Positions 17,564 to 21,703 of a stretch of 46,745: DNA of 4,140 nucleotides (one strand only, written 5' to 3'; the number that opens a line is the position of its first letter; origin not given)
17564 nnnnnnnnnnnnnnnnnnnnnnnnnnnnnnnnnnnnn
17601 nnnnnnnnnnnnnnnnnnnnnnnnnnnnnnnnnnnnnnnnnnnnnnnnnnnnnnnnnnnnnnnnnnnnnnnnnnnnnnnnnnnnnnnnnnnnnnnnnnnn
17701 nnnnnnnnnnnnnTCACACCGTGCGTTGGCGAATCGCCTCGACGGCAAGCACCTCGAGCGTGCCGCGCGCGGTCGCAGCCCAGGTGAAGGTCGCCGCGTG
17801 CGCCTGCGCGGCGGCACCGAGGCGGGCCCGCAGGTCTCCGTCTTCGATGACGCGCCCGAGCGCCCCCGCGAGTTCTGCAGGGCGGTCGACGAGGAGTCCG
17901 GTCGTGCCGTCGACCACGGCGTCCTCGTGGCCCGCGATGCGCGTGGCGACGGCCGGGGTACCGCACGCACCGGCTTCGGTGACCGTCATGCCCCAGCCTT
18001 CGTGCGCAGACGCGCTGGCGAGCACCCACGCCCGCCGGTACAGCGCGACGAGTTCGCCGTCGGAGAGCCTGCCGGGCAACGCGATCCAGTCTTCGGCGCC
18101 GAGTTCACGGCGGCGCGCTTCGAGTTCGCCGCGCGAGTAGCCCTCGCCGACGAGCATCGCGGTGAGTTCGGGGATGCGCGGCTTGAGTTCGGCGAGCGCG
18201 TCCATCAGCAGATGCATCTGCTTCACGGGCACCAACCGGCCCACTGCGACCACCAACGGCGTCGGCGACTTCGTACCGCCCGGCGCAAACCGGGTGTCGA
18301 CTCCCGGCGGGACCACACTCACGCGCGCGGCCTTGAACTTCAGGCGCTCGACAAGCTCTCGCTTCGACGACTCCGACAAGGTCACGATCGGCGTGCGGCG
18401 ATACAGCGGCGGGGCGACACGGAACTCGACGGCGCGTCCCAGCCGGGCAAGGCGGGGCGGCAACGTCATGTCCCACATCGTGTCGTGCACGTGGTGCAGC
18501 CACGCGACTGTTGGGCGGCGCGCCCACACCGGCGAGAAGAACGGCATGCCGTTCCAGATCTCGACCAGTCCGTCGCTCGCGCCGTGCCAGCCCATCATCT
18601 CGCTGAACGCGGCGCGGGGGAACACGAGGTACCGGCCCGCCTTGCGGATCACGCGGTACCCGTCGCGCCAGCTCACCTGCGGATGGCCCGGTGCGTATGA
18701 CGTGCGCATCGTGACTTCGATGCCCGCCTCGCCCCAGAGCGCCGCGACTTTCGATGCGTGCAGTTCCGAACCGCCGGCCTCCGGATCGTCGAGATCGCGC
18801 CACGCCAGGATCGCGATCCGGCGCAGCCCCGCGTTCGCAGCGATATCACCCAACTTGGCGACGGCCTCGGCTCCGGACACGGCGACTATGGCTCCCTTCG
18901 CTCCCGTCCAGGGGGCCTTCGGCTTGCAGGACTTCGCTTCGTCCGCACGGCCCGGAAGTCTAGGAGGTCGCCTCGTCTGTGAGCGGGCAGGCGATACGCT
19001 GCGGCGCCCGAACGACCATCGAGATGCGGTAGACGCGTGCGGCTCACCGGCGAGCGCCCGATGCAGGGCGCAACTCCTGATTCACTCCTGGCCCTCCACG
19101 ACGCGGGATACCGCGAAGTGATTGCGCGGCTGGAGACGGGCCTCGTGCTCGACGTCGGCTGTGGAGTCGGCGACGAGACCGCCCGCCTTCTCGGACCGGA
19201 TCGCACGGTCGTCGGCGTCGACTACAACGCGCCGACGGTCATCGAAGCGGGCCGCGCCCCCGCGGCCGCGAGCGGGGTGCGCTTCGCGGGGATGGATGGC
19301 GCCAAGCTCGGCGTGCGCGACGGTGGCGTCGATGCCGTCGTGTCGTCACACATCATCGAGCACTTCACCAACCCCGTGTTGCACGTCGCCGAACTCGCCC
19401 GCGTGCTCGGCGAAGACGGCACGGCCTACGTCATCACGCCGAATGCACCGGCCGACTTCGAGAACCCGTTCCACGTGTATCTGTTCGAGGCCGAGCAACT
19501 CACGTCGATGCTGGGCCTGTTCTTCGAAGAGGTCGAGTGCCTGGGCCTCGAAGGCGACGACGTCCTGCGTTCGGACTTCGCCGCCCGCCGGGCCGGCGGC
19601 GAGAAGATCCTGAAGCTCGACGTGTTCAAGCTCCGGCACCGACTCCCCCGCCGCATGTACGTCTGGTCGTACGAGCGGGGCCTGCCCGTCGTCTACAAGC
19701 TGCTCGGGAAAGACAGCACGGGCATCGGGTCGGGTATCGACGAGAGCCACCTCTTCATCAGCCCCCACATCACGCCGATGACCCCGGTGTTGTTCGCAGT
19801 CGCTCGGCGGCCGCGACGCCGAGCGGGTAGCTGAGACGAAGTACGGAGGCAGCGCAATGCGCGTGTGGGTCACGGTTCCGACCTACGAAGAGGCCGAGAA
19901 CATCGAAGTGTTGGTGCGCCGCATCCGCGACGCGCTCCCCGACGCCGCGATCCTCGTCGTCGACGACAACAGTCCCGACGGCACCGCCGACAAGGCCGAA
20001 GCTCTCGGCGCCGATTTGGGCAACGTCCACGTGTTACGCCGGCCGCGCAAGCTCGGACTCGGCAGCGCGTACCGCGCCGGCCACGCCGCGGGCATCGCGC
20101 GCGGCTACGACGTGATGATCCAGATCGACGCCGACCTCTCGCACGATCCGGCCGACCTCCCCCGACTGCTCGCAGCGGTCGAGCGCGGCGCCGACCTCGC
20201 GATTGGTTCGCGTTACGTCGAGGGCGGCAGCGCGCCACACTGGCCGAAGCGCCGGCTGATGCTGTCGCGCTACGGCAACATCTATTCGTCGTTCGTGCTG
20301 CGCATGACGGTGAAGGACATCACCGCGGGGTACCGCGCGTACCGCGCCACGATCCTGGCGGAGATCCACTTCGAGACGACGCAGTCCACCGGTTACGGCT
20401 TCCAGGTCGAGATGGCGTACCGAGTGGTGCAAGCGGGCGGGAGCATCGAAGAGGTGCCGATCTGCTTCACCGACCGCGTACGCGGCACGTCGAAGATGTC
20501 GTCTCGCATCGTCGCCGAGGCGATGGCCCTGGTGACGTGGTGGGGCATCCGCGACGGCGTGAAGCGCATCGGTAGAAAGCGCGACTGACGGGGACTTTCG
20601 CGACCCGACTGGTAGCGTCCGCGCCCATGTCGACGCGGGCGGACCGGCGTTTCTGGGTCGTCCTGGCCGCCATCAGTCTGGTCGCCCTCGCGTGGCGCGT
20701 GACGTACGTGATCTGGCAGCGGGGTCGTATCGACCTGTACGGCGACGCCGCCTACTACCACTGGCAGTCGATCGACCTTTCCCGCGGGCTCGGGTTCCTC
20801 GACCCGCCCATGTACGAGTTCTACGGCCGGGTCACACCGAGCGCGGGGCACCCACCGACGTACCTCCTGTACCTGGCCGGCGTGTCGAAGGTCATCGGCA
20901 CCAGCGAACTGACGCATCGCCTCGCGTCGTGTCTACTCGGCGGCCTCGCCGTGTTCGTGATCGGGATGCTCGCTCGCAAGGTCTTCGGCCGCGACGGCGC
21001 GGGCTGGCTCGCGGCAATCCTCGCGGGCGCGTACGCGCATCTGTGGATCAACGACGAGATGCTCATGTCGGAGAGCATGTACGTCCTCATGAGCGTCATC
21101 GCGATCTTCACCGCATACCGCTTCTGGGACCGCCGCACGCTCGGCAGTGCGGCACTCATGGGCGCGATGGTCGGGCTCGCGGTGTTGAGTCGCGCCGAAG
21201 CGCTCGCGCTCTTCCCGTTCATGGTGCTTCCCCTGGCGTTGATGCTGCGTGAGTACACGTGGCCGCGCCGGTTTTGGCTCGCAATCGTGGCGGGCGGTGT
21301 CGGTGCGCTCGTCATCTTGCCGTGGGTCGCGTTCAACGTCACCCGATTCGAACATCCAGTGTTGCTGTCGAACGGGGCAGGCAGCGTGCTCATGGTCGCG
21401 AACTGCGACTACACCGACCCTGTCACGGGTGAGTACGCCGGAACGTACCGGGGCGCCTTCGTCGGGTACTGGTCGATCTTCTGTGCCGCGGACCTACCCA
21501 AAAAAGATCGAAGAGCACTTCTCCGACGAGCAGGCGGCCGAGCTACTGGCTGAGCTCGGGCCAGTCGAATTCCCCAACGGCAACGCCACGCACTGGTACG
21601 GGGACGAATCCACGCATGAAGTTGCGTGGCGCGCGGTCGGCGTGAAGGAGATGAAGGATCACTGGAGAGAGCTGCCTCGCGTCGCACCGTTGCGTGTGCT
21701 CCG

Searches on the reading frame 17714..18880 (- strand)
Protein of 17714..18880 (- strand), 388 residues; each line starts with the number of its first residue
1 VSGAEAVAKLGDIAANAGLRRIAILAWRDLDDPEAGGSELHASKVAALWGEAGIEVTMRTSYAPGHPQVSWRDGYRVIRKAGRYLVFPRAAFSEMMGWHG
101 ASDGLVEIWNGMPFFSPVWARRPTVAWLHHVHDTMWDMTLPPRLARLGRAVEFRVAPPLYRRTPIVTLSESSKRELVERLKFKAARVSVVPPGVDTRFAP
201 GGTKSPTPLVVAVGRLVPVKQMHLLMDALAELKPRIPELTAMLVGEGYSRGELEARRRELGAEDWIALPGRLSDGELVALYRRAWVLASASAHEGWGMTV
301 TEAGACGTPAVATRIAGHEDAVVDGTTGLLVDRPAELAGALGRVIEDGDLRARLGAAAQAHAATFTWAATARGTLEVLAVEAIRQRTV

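Call 6: search_protein_families(library=pfam, proteins=[window:17714-18880:-], max_evalue=0.01)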
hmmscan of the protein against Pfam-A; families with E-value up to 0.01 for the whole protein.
window:17714-18880:- (388 aa): 5 families
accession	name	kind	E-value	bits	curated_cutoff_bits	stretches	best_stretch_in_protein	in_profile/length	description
PF00534.26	Glycos_transf_1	-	5.9e-33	114.3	26.4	1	201-359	9-170/172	Glycosyl transferases group 1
PF13692.12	Glyco_trans_1_4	-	4.1e-27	95.6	27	1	208-347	2-142/142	Glycosyl transferases group 1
PF13524.12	Glyco_trans_1_2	-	2.8e-10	40.8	25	1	228-372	8-140/144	Glycosyl transferase-like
PF13439.12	Glyco_transf_4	-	5.7e-10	39.9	28.5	1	36-197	2-169/170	Glycosyltransferase Family 4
PF20706.3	GT4-conflict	-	9.4e-09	35.2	26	1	173-321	162-319/385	Family 4 Glycosyltransferase in conflict systems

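Call 33: search_protein_families(library=ncbifam, proteins=[window:17714-18880:-], max_evalue=0.001)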
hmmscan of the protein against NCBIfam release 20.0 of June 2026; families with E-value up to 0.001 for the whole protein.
window:17714-18880:- (388 aa): 34 families (the best 25 are shown)
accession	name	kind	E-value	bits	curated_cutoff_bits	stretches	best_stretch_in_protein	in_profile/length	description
TIGR03449.1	mycothiol_MshA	equivalog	2.2e-34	119.1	462.5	1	169-377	172-399/406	D-inositol-3-phosphate glycosyltransferase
NF041876.1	EPS_EpsE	equivalog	2e-27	96.4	400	1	136-365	140-380/389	exopolysaccharide biosynthesis GT4 family glycosyltransferase EpsE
TIGR03088.1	stp2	hypoth_equivalog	5.3e-24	85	409.05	1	165-372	140-364/374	TIGR03088 family PEP-CTERM/XrtA system glycosyltransferase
TIGR04047.1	MSMEG_0565_glyc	hypoth_equivalog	5e-20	71.9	259.85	1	206-377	192-370/373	MSMEG_0565 family glycosyltransferase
NF038229.1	Glyco4_Geo_Pelo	equivalog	9.2e-20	70.9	400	1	162-363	110-317/338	GPMC system family 4 glycosyltransferase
TIGR02149.1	glgA_Coryne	subfamily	9.2e-16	57.9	302.4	1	204-377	201-386/391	glycogen synthase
TIGR04063.1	stp3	hypoth_equivalog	1.7e-13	50.3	442.05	1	146-372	145-386/397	TIGR04063 family PEP-CTERM/XrtA system glycosyltransferase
NF041010.1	glycosy_Agl16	equivalog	6.1e-12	45.1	575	1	163-377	135-347/352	glycosylation protein Agl16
TIGR03999.1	thiol_BshA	equivalog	8.2e-12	44.7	273.7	1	207-365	199-357/375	N-acetyl-alpha-D-glucosaminyl L-malate synthase BshA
NF050063.1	ProtGlycPglJ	equivalog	1.2e-11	44.5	500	1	204-376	191-361/363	N-acetylgalactosamine-N,N'-diacetylbacillosaminyl-diphospho-undecaprenol 4-alpha-N-acetylgalactosaminyltransferase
NF049988.1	MGlcDAGSynMgs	equivalog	6.4e-11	42.2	400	1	210-373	216-379/398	alpha-monoglucosyldiacylglycerol synthase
NF050056.1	ProtGlycPglH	equivalog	1.3e-09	37.6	600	1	208-369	180-341/354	GalNAc-alpha-(1->4)-GalNAc-alpha-(1->3)-diNAcBac-PP-undecaprenol alpha-1,4-N-acetyl-D-galactosaminyltransferase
TIGR02472.1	sucr_P_syn_N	equivalog_domain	8.3e-09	34.8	576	1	203-373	244-433/439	sucrose-phosphate synthase, putative, glycosyltransferase domain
NF047881.1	glyco_SdgB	exception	2.1e-08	33.3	800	1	159-365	272-480/496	serine-aspartate repeat adhesin O-glycosyltransferase SdgB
TIGR02918.1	TIGR02918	equivalog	2.2e-08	33.2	574.6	1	183-315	295-424/500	accessory Sec system glycosyltransferase GtfA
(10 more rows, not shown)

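Call 73: search_solved_structures(query=window:17714-18880:-, max_evalue=1e-10)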
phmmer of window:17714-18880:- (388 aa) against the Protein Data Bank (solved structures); distinct sequences matched with E-value up to 1e-10: 6.
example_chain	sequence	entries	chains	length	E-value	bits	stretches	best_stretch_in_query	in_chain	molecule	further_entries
3c4q_A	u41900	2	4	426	2.2e-25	92.6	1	173-378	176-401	Predicted glycosyltransferases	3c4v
3c48_A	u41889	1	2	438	2.3e-25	92.5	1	173-378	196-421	Predicted glycosyltransferases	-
7qsg_A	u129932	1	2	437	5.6e-16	61.6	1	161-378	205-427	D-inositol 3-phosphate glycosyltransferase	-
6kih_A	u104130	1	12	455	1.4e-12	50.4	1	156-371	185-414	Tll1590 protein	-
5e9t_A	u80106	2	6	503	3.5e-12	49.1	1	169-331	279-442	Glycosyltransferase Gtf1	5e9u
4xso_B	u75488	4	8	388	3.9e-11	45.7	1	213-363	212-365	Alr3699 protein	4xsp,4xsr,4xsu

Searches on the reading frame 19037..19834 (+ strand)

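Call 6: search_protein_families(library=pfam, proteins=[window:19037-19834:+], max_evalue=0.01)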
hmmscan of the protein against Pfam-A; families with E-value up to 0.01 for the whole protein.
window:19037-19834:+ (265 aa): 7 families
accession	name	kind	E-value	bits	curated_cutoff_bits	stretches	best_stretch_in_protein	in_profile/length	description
PF08241.18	Methyltransf_11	-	4.1e-15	56.6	21.2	1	38-131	1-94/95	Methyltransferase domain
PF13649.12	Methyltransf_25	-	7.3e-13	49.5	27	1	37-128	1-97/97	Methyltransferase domain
PF13489.12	Methyltransf_23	-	1.1e-10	41.9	27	1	33-147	22-131/164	Methyltransferase domain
PF13847.12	Methyltransf_31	-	6.3e-10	39.3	27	1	37-140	7-117/145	Methyltransferase domain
PF08242.18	Methyltransf_12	-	6.9e-08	33.6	30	1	38-129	1-97/98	Methyltransferase domain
PF01209.24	Ubie_methyltran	-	1.7e-05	24.8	20.1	1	29-149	43-170/233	ubiE/COQ5 methyltransferase family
PF08003.17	Methyltransf_9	-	0.0022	17.5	23.8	1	29-135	111-220/315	Protein of unknown function (DUF1698)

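Call 33: search_protein_families(library=ncbifam, proteins=[window:19037-19834:+], max_evalue=0.001)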
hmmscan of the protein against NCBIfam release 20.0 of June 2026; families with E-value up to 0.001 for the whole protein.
window:19037-19834:+ (265 aa): 14 families
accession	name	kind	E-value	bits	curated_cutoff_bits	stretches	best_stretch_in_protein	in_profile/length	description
NF045667.1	MTase_DVU1556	equivalog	4.7e-10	39.3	155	1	30-130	19-117/213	DVU_1556 family methyltransferase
NF041537.1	ArsM_AhpD_UU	exception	8.8e-09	34.6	510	1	36-129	79-177/345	arsenite methyltransferase/AhpD domain selenoprotein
NF043040.1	corrin_prot_MT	hypoth_equivalog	8.5e-08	31.9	180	1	24-137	30-152/216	corrinoid protein-associated methyltransferase CpaM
TIGR01934.1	MenG_MenH_UbiE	subfamily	3.9e-07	29.6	158.35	1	33-148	39-159/223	ubiquinone/menaquinone biosynthesis methyltransferase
TIGR01983.1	UbiG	equivalog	4.5e-06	26.1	102.95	1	32-137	48-156/228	bifunctional 2-polyprenyl-6-hydroxyphenol methylase/3-demethylubiquinol 3-O-methyltransferase UbiG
NF041536.1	ArsM_DUF2284_UU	exception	4.5e-06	25.3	575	1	36-130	79-178/459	arsenite methyltransferase/DUF2284 domain selenoprotein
NF047649.1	MTase_UXPK_star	exception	6.6e-06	25.3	460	1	36-129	80-178/283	methyltransferase/UXPK-star double selenoprotein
NF052510.1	methyltran_MpqE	exception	1.4e-05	24.6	335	1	29-132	42-151/234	methyl-plastoquinone biosynthesis methyltransferase MpqE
TIGR00452.1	TIGR00452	equivalog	1.5e-05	24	275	1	27-129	111-216/316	tRNA 5-methoxyuridine(34)/uridine 5-oxyacetic acid(34) synthase CmoB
NF008823.0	PRK11873.1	subfamily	2.5e-05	23.9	263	1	23-131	66-180/272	arsenite methyltransferase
NF004851.0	PRK06202.1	equivalog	2.7e-05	23.7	243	1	34-113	61-145/237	hypothetical protein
TIGR02072.1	BioC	equivalog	5.3e-05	23.1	184.95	1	32-132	33-132/244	malonyl-ACP O-methyltransferase BioC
NF001244.0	PRK00216.1-5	equivalog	7.7e-05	22.1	216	1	34-134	49-155/236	bifunctional demethylmenaquinone methyltransferase/2-methoxy-6-polyprenyl-1,4-benzoquinol methylase UbiE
NF045825.1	FAmtase_mtf2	equivalog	0.00018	20.9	400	1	32-129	57-155/248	fatty-acid O-methyltransferase Mtf2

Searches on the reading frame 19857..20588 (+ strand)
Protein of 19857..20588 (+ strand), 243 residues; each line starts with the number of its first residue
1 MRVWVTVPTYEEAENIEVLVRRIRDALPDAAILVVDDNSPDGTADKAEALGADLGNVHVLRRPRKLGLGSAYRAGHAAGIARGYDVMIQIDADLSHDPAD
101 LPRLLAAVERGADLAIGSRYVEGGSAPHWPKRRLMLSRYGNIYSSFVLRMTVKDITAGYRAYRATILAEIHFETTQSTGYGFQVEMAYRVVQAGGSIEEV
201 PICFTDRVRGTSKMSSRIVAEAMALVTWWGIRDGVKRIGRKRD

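Call 6: search_protein_families(library=pfam, proteins=[window:19857-20588:+], max_evalue=0.01)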
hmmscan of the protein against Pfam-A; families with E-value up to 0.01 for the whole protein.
window:19857-20588:+ (243 aa): 2 families
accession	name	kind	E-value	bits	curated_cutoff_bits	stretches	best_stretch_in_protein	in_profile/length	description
PF00535.33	Glycos_transf_2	-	8e-28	97.9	23.3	1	5-169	2-166/168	Glycosyl transferase family 2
PF13641.12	Glyco_tranf_2_3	-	1.7e-05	25.4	27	1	3-211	3-215/230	Glycosyltransferase like family 2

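Call 10: search_protein_families(library=ncbifam, proteins=[window:19857-20588:+], max_evalue=0.01)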
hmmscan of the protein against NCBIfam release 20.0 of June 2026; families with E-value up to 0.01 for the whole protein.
window:19857-20588:+ (243 aa): 13 families
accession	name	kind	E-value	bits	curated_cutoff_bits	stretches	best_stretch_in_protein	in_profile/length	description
TIGR04182.1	glyco_TIGR04182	equivalog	1.3e-21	77.3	325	1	3-212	2-198/293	S-layer glycoprotein N-glycosyltransferase AglJ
NF041391.1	DPhHxTase_Halo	equivalog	2.1e-19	69.4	375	1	9-211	3-190/213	dolichyl-phosphate hexose transferase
NF058614.1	PPMAGASynPpgS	equivalog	2.8e-17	62.9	370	1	3-199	2-191/226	polyprenyl-phospho-N-acetylgalactosaminyl synthase PpgS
NF007986.1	PRK10714.1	equivalog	4.5e-10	39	529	1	2-215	7-211/316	undecaprenyl-phosphate 4-deoxy-4-formamido-L-arabinose transferase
NF047588.1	GlcsyltransPgfSStrep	equivalog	9.9e-08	31.5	500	1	1-126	1-128/308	glycosyltransferase PgfS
NF010496.0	PRK13915.1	equivalog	3e-07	29.8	262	1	2-98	32-132/307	glucosyl-3-phosphoglycerate synthase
TIGR03469.1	HpnB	hypoth_equivalog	8.8e-07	28.3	379.25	1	3-116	46-167/386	hopene-associated glycosyltransferase HpnB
NF053846.1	glyco_with_XrtP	equivalog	2.4e-06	26.5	520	1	6-75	46-118/440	XrtP-associated glycosyltransferase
TIGR04283.1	glyco_like_mftF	equivalog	5.5e-06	26.1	182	1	5-57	3-56/221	TIGR04283 family arsenosugar biosynthesis glycosyltransferase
TIGR03937.1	PgaC_IcaA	equivalog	6e-06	25.5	422.3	1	3-99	47-141/407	poly-beta-1,6-N-acetyl-D-glucosamine synthase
NF041865.1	EpsU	equivalog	0.00077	18.6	700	1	31-113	72-152/394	exopolysaccharide biosynthesis GT2 family glycosyltransferase EpsU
TIGR01556.1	rhamnosyltran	subfamily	0.0043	16.3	200.55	1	17-97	8-87/281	rhamnosyltransferase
NF041875.1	EPS_EpsD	equivalog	0.0054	16.2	370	1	5-109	3-105/325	exopolysaccharide biosynthesis glycosyltransferase EpsD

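Call 71: search_solved_structures(query=window:19857-20588:+, max_evalue=0.001)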
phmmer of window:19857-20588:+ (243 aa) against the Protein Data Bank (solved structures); distinct sequences matched with E-value up to 0.001: 4.
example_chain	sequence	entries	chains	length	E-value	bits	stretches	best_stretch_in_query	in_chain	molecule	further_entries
5mlz_A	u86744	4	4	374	2.1e-34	122.3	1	1-224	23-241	Dolichol monophosphate mannose synthase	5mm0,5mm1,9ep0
9hwj_A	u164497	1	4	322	5.5e-10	42.4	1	2-130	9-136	Undecaprenyl-phosphate 4-deoxy-4-formamido-L-arabinose transferase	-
9bhc_C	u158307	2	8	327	8.7e-09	38.5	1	2-115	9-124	Undecaprenyl-phosphate 4-deoxy-4-formamido-L-arabinose transferase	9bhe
8vxh_A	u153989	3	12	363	1.1e-08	38.1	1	2-115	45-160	Undecaprenyl-phosphate 4-deoxy-4-formamido-L-arabinose transferase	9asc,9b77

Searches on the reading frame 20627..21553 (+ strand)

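Call 6: search_protein_families(library=pfam, proteins=[window:20627-21553:+], max_evalue=0.01)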
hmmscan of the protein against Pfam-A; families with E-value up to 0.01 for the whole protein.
window:20627-21553:+ (308 aa): 2 families
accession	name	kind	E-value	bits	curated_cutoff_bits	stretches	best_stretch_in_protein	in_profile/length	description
PF13231.12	PMT_2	-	9.3e-12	45.9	26.1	1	75-235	2-159/160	Dolichyl-phosphate-mannose-protein mannosyltransferase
PF02366.24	PMT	-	0.0003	20.9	22.7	1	63-243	50-240/245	Dolichyl-phosphate-mannose-protein mannosyltransferase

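Call 10: search_protein_families(library=ncbifam, proteins=[window:20627-21553:+], max_evalue=0.01)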
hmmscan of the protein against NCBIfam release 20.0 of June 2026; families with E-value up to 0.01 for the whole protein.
window:20627-21553:+ (308 aa): 2 families
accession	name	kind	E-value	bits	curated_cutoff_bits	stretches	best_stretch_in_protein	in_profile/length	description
NF047440.1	LA3751_2_3_fam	subfamily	2.6e-05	23.2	200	1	43-244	50-247/460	LA_3751/LA_3752 family putative glycosyltransferase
TIGR03663.1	TIGR03663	subfamily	4.7e-05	22.6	126.25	1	82-194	58-168/435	flippase activity-associated protein Agl23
